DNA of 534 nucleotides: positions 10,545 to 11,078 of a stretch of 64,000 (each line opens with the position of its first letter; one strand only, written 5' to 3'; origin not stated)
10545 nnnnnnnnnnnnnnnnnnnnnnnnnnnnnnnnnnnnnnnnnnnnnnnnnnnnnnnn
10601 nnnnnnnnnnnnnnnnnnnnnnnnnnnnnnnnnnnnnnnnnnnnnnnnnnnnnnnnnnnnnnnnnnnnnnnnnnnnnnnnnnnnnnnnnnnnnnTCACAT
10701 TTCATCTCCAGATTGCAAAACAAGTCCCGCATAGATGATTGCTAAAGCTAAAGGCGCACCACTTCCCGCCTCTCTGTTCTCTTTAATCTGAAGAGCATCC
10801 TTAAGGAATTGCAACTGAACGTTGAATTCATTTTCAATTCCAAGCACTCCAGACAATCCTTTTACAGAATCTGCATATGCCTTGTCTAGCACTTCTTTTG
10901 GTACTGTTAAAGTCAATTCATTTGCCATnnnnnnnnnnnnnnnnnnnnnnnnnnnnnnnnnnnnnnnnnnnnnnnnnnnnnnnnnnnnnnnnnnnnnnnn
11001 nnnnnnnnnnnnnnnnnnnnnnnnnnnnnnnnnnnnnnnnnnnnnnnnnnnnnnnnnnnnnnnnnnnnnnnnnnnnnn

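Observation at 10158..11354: Cluster of small membrane proteins adjacent to the minus-strand tail fibre gene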

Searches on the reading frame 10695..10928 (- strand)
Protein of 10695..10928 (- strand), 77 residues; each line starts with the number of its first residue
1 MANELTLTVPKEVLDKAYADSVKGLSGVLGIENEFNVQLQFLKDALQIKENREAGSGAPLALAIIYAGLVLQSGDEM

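Call 8: search_protein_families(library=phrogs, proteins=[window:10695-10928:-], max_evalue=0.01)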
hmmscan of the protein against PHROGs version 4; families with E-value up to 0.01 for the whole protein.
window:10695-10928:- (77 aa): 0 families

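Call 9: search_protein_families(library=pfam, proteins=[window:10695-10928:-], max_evalue=1)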
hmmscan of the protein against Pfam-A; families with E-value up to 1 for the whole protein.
window:10695-10928:- (77 aa): 0 families

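Call 46: search_protein_families(library=ncbifam, proteins=[window:10695-10928:-], max_evalue=1)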
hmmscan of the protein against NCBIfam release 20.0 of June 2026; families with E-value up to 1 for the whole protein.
window:10695-10928:- (77 aa): 0 families

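Call 47: search_protein_families(library=padloc, proteins=[window:10695-10928:-], max_evalue=1)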
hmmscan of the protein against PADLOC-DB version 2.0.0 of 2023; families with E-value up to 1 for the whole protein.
window:10695-10928:- (77 aa): 0 families

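Call 49: search_dna_similar(query=window:10695-10928:-, collection=phages, mode=protein, max_evalue=0.01, max_rows=40, rows=spread)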
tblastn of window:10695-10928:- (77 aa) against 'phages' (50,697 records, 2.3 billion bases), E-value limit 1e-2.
Records with a match: 28; places in all: 28; records where one place covers at least 80% of the query: 28.
Best place of each record, by identity: 90-95% 5; 80-90% 22; 60-80% 1.
By first word of the organism name: Escherichia 26; Wifcevirus 1; Shigella 1.
By host as written in the record: Escherichia coli 12; Escherichia coli O157:H7 5; - 3; Escherichia sp. 3; Shigella flexneri DO71 1; Escherichia coli SA02 1; Escherichia coli STEC O157 1; Shigella flexneri 1; and 1 more.
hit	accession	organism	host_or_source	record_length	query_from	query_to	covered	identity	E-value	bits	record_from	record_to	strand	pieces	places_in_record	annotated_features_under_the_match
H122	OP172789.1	Escherichia phage ECO71P1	Shigella flexneri DO71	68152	1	77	100%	93.5%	3e-40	144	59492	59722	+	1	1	hypothetical protein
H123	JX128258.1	Escherichia phage ECML-117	Escherichia coli O157:H7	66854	1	77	100%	92.2%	3e-39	141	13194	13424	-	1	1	hypothetical protein (x3)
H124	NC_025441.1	Escherichia phage ECML-117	Escherichia coli O157:H7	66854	1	77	100%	92.2%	3e-39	141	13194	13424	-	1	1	hypothetical protein (x3)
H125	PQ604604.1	Escherichia phage ECP_WGS_SA1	Escherichia coli SA02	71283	1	77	100%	92.2%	3e-39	141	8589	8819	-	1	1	record has no annotation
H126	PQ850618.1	Escherichia phage ManiWeber_Bas99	Escherichia coli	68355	1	77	100%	90.9%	4e-39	141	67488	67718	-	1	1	hypothetical protein (x3)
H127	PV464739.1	Escherichia phage RCIP0363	Escherichia coli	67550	1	77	100%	89.6%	7e-39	140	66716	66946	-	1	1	hypothetical protein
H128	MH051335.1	Escherichia phage vB_EcoM-Ro157lw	Escherichia coli STEC O157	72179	1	77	100%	89.6%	7e-39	140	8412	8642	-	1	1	hypothetical protein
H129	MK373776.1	Escherichia phage vB_EcoM_WFH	-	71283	1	77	100%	89.6%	8e-39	140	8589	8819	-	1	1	hypothetical protein (x3)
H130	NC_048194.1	Escherichia phage vB_EcoM_WFH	-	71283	1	77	100%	89.6%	8e-39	140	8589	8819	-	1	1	hypothetical protein (x3)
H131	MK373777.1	Escherichia phage vB_EcoM_WFC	Escherichia coli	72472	1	77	100%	89.6%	9e-39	140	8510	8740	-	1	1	hypothetical protein (x3)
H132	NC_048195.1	Escherichia phage vB_EcoM_WFC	Escherichia coli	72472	1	77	100%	89.6%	9e-39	140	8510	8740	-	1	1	hypothetical protein (x3)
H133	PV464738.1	Escherichia phage RCIP0319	Escherichia coli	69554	1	77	100%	89.6%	5e-38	138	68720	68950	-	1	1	hypothetical protein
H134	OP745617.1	Escherichia phage F13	Escherichia sp.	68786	1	77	100%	89.6%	7e-38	137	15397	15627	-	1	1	hypothetical protein (x2)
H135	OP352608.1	Escherichia phage vB_EcoM_SP13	Escherichia sp.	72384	1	77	100%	89.6%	7e-38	137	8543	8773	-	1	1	hypothetical protein (x2)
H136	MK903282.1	Escherichia phage Mansfield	Escherichia coli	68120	1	77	100%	89.6%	2e-37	136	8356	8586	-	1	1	hypothetical protein (x3) | ribosome_binding_site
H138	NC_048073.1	Escherichia phage FEC19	Escherichia coli O157:H7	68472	1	77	100%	87.0%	5e-37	135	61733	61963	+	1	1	hypothetical protein (x3)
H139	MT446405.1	Escherichia virus TH32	Escherichia coli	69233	1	77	100%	87.0%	5e-37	135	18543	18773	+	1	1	record has no annotation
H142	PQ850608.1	Escherichia phage HermannAdler_Bas98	Escherichia coli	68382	1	77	100%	87.0%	3e-36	133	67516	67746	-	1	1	hypothetical protein (x3)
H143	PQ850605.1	Escherichia phage HansTraber_Bas100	Escherichia coli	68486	1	77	100%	85.7%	1e-36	134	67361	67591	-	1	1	hypothetical protein (x3)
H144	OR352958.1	Escherichia phage AV128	Escherichia coli ESBL120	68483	1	77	100%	83.1%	4e-35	130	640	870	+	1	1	hypothetical protein (x2)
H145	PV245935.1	Escherichia phage kaset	Escherichia coli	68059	1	77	100%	83.1%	8e-35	129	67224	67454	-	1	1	hypothetical protein (x2)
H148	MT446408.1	Escherichia virus TH35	Escherichia coli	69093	1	77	100%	81.8%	1e-33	125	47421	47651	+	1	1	record has no annotation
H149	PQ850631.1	Escherichia phage VerenaGrendelmeier_Bas101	Escherichia coli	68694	1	77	100%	67.9%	3e-28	110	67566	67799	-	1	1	hypothetical protein (x3)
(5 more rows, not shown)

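Call 50: get_annotated_region(hit=H149, flank=4000)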
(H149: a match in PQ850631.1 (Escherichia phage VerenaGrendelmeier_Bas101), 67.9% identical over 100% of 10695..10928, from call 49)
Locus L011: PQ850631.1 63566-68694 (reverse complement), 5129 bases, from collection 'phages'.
description: Escherichia phage VerenaGrendelmeier_Bas101, complete genome.
organism: Escherichia phage VerenaGrendelmeier_Bas101 (NCBI taxid 3398438)
taxonomy: Viruses; Duplodnaviria; Heunggongvirae; Uroviricota; Caudoviricetes
host: Escherichia coli; source: small stream (Wiese); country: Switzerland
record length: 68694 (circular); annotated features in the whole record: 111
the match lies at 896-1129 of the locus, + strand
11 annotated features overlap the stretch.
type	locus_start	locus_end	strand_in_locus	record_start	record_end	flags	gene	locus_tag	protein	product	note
CDS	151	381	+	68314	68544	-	-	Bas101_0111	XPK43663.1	hypothetical protein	-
CDS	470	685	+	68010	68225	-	-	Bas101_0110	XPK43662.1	hypothetical protein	-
CDS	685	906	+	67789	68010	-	-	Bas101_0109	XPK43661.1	hypothetical protein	-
CDS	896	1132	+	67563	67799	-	-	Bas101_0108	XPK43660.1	hypothetical protein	-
CDS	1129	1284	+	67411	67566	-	-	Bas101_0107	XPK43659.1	hypothetical protein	-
CDS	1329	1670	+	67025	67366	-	-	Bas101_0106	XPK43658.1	hypothetical protein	-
CDS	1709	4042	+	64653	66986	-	-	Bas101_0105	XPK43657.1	tail fiber protein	tail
CDS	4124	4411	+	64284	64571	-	-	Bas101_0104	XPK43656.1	hypothetical protein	-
CDS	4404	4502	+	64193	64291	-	-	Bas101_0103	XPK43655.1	hypothetical protein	-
CDS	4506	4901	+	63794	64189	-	-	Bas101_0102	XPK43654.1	hypothetical protein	-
CDS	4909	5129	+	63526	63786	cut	-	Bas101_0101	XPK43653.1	hypothetical protein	-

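Call 51: get_annotated_region(hit=H142, flank=4000)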
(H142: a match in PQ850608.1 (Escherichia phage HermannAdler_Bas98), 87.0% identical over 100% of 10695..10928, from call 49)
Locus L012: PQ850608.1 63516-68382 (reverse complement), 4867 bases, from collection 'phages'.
description: Escherichia phage HermannAdler_Bas98, complete genome.
organism: Escherichia phage HermannAdler_Bas98 (NCBI taxid 3398417)
taxonomy: Viruses; Duplodnaviria; Heunggongvirae; Uroviricota; Caudoviricetes
host: Escherichia coli; source: Rhine water; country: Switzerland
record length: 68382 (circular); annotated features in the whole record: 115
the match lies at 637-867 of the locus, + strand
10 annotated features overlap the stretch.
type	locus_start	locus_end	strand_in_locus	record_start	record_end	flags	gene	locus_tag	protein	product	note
CDS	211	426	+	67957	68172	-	-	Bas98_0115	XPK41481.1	hypothetical protein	-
CDS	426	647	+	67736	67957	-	-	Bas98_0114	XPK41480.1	hypothetical protein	-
CDS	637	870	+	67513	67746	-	-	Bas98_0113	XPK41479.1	hypothetical protein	-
CDS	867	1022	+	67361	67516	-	-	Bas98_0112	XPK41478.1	hypothetical protein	-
CDS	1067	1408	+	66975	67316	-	-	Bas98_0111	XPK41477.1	hypothetical protein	-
CDS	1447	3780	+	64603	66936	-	-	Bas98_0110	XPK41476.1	tail fiber protein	tail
CDS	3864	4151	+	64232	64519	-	-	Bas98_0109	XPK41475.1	hypothetical protein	-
CDS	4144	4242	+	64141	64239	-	-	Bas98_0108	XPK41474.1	hypothetical protein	-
CDS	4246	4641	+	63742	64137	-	-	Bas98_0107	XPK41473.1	hypothetical protein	-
CDS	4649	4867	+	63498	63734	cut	-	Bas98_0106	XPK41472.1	hypothetical protein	-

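Call 52: get_annotated_region(hit=H143, flank=4000)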
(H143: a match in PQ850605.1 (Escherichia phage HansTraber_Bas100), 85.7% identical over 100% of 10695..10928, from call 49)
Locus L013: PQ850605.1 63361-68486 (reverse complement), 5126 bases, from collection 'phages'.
description: Escherichia phage HansTraber_Bas100, complete genome.
organism: Escherichia phage HansTraber_Bas100 (NCBI taxid 3398414)
taxonomy: Viruses; Duplodnaviria; Heunggongvirae; Uroviricota; Caudoviricetes
host: Escherichia coli; source: Rhine water; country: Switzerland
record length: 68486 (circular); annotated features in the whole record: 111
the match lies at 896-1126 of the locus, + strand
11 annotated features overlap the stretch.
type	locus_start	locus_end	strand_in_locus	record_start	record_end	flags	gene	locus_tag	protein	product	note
CDS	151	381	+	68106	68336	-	-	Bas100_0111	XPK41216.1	hypothetical protein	-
CDS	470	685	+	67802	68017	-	-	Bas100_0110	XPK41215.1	hypothetical protein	-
CDS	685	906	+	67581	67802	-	-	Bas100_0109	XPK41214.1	hypothetical protein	-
CDS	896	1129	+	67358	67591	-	-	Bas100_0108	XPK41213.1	hypothetical protein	-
CDS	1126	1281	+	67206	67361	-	-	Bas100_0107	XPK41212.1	hypothetical protein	-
CDS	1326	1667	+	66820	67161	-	-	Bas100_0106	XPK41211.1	hypothetical protein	-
CDS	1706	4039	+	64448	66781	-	-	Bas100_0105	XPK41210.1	tail fiber protein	tail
CDS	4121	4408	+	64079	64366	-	-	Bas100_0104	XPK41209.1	hypothetical protein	-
CDS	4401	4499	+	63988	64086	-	-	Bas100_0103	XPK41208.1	hypothetical protein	-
CDS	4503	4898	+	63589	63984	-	-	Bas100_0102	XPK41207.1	hypothetical protein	-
CDS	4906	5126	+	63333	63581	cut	-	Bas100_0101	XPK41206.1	hypothetical protein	-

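Call 53: get_annotated_region(hit=H145, flank=4000)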
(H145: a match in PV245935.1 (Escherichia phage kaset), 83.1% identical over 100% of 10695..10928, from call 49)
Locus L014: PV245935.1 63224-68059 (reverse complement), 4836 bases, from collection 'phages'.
description: Escherichia phage kaset, complete genome.
organism: Escherichia phage kaset (NCBI taxid 3411979)
taxonomy: Viruses; Duplodnaviria; Heunggongvirae; Uroviricota; Caudoviricetes; Lindbergviridae; Wifcevirus
host: Escherichia coli; source: drainage water; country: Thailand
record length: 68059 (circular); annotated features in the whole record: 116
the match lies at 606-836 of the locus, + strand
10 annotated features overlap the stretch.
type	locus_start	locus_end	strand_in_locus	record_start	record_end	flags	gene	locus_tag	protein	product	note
CDS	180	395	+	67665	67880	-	-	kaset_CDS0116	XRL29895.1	hypothetical protein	-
CDS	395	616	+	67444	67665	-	-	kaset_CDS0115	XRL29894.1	hypothetical protein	-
CDS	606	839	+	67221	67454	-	-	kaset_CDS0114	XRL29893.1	hypothetical protein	-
CDS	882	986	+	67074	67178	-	-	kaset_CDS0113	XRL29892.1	hypothetical protein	-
CDS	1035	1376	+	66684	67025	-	-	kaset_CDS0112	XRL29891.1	hypothetical protein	-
CDS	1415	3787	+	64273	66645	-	-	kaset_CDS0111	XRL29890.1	tail fiber protein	-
CDS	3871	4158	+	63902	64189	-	-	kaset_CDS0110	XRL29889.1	hypothetical protein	-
CDS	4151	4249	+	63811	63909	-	-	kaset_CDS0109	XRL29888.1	hypothetical protein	-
CDS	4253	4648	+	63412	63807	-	-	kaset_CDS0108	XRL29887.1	hypothetical protein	-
CDS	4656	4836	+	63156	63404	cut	-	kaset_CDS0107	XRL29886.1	hypothetical protein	-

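Call 54: get_annotated_region(hit=H144, flank=4000)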
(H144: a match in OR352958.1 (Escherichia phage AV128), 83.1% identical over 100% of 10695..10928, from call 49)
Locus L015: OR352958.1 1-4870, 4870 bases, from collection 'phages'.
description: Escherichia phage AV128, complete genome.
organism: Escherichia phage AV128 (NCBI taxid 3077273)
taxonomy: Viruses; Duplodnaviria; Heunggongvirae; Uroviricota; Caudoviricetes; Wifcevirus
host: Escherichia coli ESBL120; source: wastewater; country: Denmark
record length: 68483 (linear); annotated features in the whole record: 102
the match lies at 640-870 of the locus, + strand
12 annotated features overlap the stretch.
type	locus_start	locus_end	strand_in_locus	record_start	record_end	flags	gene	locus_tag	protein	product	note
CDS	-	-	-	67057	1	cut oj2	-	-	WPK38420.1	terminase large subunit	-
CDS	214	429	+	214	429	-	-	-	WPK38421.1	hypothetical protein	-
CDS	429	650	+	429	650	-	-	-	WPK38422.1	hypothetical protein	-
CDS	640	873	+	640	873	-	-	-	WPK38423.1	hypothetical protein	-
CDS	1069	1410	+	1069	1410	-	-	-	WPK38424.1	hypothetical protein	-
CDS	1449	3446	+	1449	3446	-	-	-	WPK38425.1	tail fiber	-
CDS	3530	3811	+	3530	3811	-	-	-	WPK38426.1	hypothetical protein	-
CDS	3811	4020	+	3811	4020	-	-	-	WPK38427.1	hypothetical protein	-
CDS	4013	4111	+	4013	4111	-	-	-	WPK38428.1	hypothetical protein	-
CDS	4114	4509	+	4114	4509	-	-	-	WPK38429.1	hypothetical protein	-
CDS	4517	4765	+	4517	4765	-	-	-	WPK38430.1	hypothetical protein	-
CDS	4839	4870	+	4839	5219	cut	-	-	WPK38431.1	hypothetical protein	-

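Call 55: get_annotated_region(hit=H132, flank=4000)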
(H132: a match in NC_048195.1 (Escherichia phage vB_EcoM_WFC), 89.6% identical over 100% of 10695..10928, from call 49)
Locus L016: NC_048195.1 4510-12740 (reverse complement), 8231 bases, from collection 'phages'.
description: Escherichia phage vB_EcoM_WFC, complete genome.
organism: Escherichia phage vB_EcoM_WFC (NCBI taxid 2508193)
taxonomy: Viruses; Duplodnaviria; Heunggongvirae; Uroviricota; Caudoviricetes; Wifcevirus; Wifcevirus WFC
host: Escherichia coli; source: sewage; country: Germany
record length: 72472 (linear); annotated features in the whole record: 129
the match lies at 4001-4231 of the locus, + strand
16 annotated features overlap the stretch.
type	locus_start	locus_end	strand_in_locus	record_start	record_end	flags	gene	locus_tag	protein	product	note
CDS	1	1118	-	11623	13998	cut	-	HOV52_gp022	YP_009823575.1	minor head protein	similar to hypothetical protein [Escherichia phage ECML-117], conserved domain DUF1073 pfam06381 Protein of unknown ...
CDS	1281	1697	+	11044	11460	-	-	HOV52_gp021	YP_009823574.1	hypothetical protein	similar to hypothetical protein [Escherichia phage ECML-117]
CDS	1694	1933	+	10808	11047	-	-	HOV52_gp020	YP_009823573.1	hypothetical protein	similar to hypothetical protein [Escherichia phage ECML-117]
CDS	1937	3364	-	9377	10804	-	-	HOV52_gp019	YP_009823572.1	terminase large subunit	similar to phage terminase large subunit [Escherichia phage ECML-117], partially conserved domain phage_term_2 ...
regulatory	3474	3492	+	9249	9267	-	-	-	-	terminator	putative transcriptional terminator, -14.10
CDS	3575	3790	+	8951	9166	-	-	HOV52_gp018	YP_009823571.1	hypothetical protein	similar to hypothetical protein [Escherichia phage ECML-117]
CDS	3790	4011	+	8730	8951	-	-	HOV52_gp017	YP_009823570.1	hypothetical protein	similar to hypothetical protein [Escherichia phage ECML-117]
CDS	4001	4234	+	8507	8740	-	-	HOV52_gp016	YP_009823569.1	hypothetical protein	similar to hypothetical protein [Escherichia phage ECML-117]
CDS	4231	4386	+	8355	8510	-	-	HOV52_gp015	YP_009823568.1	hypothetical protein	similar to hypothetical protein [Escherichia phage ECML-117]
CDS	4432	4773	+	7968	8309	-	-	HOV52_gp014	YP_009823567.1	hypothetical protein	similar to hypothetical protein [Escherichia phage ECML-117]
CDS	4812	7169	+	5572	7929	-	-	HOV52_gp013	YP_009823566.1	tail fiber protein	similar to phage tail fiber protein [Escherichia phage ECML-117], conserved domain Peptidase_S74 pfam13884 Chaperone of ...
regulatory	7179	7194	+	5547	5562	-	-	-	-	terminator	putative transcriptional terminator, -13.30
CDS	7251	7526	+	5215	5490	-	-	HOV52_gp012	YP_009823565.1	hypothetical protein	-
CDS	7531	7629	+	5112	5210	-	-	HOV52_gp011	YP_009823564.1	hypothetical protein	-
CDS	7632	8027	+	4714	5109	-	-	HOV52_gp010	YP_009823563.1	hypothetical protein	similar to hypothetical protein [Escherichia phage ECML-117]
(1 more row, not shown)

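Call 56: get_annotated_region(hit=H138, flank=4000)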
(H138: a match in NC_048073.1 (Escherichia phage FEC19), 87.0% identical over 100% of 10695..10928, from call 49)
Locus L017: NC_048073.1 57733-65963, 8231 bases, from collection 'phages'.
description: Escherichia phage FEC19, complete genome.
organism: Escherichia phage FEC19 (NCBI taxid 2315486)
taxonomy: Viruses; Duplodnaviria; Heunggongvirae; Uroviricota; Caudoviricetes; Wifcevirus; Wifcevirus FEC19
host: Escherichia coli O157:H7; source: -; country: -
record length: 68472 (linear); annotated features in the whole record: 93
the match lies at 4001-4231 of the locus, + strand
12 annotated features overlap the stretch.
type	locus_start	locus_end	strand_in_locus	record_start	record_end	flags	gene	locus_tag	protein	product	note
CDS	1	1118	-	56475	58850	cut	-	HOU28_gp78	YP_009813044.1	minor head protein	-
CDS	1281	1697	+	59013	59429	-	-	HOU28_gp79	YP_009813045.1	hypothetical protein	-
CDS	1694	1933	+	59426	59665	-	-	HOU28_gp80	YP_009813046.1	hypothetical protein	-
CDS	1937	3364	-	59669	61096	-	-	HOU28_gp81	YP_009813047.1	terminase large subunit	-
CDS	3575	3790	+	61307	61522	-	-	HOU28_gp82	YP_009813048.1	hypothetical protein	-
CDS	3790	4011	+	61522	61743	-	-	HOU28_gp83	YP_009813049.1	hypothetical protein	-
CDS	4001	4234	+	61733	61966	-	-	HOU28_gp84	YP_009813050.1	hypothetical protein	-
CDS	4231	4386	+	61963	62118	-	-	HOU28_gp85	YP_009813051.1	hypothetical protein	-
CDS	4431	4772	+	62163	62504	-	-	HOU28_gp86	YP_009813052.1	hypothetical protein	-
CDS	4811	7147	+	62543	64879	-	-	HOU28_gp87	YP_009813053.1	tail fiber protein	-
CDS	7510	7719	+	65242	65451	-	-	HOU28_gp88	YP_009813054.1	hypothetical protein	-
CDS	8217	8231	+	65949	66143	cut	-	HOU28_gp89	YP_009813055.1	hypothetical protein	-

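Call 57: get_annotated_region(hit=H148, flank=4000)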
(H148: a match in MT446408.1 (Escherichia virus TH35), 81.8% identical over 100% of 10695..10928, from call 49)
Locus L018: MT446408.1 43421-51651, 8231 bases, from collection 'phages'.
description: UNVERIFIED: Escherichia virus TH35, complete genome.
organism: Escherichia virus TH35 (NCBI taxid 2736325)
taxonomy: Viruses; Duplodnaviria; Heunggongvirae; Uroviricota; Caudoviricetes; Wifcevirus
host: Escherichia coli; source: raw sewage; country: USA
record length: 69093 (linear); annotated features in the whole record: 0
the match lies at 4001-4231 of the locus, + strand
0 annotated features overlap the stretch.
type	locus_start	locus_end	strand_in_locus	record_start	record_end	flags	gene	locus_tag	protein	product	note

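Call 58: get_annotated_region(hit=H139, flank=4000)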
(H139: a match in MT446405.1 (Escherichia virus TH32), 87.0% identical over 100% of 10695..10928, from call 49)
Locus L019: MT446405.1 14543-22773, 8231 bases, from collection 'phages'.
description: UNVERIFIED: Escherichia virus TH32, complete genome.
organism: Escherichia virus TH32 (NCBI taxid 2736322)
taxonomy: Viruses; Duplodnaviria; Heunggongvirae; Uroviricota; Caudoviricetes; Wifcevirus
host: Escherichia coli; source: raw sewage; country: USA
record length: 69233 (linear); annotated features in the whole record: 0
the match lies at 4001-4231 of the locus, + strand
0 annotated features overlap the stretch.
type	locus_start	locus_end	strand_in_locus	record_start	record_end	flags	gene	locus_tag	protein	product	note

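Call 59: get_annotated_region(hit=H135, flank=4000)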
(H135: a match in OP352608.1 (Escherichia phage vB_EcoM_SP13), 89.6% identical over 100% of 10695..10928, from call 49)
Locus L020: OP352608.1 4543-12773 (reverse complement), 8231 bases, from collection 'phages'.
description: Echerichia phage vB_EcoM_SP13, complete genome.
organism: Escherichia phage vB_EcoM_SP13 (NCBI taxid 2981577)
taxonomy: Viruses; Duplodnaviria; Heunggongvirae; Uroviricota; Caudoviricetes; Wifcevirus
host: Escherichia sp.; source: -; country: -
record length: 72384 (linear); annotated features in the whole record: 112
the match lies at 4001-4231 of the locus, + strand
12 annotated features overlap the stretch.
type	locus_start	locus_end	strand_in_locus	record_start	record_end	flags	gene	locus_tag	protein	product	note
CDS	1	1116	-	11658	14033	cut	-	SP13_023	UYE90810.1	portal protein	Portal protein CDS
CDS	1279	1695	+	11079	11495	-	-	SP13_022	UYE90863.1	hypothetical protein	-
CDS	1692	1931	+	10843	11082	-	-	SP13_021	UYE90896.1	hypothetical protein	-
CDS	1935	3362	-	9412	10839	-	-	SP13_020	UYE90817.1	terminase large subunit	-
CDS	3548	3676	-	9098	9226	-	-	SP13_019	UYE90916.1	hypothetical protein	-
CDS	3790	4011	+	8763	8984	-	-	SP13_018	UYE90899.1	hypothetical protein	-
CDS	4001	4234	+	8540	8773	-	-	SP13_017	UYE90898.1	hypothetical protein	-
CDS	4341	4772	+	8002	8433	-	-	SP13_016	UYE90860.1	hypothetical protein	-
CDS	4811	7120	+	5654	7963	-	-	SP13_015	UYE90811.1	endo-N-acetylneuraminidase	Endo-N-acetylneuraminidase protein CDS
CDS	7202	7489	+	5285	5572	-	-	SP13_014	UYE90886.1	hypothetical protein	-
CDS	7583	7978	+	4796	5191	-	-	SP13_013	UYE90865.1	hypothetical protein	-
CDS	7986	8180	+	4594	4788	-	-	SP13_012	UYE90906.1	hypothetical protein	-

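Call 60: get_annotated_region(hit=H128, flank=4000)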
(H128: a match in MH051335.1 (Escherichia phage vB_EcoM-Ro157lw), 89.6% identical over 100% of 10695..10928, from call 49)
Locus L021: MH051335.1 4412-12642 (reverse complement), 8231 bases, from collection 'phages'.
description: Escherichia phage vB_EcoM-Ro157lw, complete genome.
organism: Escherichia phage vB_EcoM-Ro157lw (NCBI taxid 2144177)
taxonomy: Viruses; Duplodnaviria; Heunggongvirae; Uroviricota; Caudoviricetes; Wifcevirus
host: Escherichia coli STEC O157; source: liquid non-fecal compost; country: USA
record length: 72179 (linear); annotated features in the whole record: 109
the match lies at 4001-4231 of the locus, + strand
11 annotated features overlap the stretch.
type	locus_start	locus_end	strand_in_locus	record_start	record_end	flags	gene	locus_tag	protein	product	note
CDS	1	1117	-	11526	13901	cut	-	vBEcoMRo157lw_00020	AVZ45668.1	hypothetical protein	-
CDS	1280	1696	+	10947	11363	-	-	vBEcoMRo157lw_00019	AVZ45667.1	hypothetical protein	-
CDS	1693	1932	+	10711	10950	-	-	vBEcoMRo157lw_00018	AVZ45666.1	hypothetical protein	-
CDS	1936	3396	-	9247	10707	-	-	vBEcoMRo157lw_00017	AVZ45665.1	terminase large subunit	-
CDS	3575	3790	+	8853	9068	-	-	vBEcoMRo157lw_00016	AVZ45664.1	hypothetical protein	-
CDS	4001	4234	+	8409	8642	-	-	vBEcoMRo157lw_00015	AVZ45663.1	hypothetical protein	-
CDS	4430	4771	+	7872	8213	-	-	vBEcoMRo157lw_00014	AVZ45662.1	hypothetical protein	-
CDS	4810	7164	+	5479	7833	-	-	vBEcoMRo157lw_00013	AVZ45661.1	putative tail fiber protein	putative phage tail fiber protein; similar to AFO10457.1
CDS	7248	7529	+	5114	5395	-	-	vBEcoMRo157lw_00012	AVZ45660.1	hypothetical protein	-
CDS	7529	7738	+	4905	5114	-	-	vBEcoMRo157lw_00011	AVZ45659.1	hypothetical protein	-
CDS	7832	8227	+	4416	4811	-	-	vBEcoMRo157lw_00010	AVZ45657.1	hypothetical protein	-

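Call 61: get_annotated_region(hit=H127, flank=4000)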
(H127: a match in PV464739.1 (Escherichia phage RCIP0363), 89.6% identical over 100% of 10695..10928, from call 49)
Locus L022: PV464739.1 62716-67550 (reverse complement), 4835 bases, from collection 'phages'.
description: Escherichia phage RCIP0363, complete genome.
organism: Escherichia phage RCIP0363 (NCBI taxid 3415628)
taxonomy: Viruses
host: Escherichia coli; source: sewage; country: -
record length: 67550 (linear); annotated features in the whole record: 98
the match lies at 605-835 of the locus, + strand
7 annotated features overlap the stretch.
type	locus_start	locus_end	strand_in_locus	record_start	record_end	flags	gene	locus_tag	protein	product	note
CDS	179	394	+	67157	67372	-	-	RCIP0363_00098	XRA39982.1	hypothetical protein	-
CDS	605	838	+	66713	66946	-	-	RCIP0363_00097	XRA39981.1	hypothetical protein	-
CDS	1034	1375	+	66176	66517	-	-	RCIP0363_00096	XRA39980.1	hypothetical protein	-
CDS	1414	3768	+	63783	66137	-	-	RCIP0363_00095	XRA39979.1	hypothetical protein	-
CDS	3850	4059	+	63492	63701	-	-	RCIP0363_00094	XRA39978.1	hypothetical protein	-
CDS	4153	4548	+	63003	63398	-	-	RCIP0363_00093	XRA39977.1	hypothetical protein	-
CDS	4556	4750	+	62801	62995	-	-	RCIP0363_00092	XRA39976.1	hypothetical protein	-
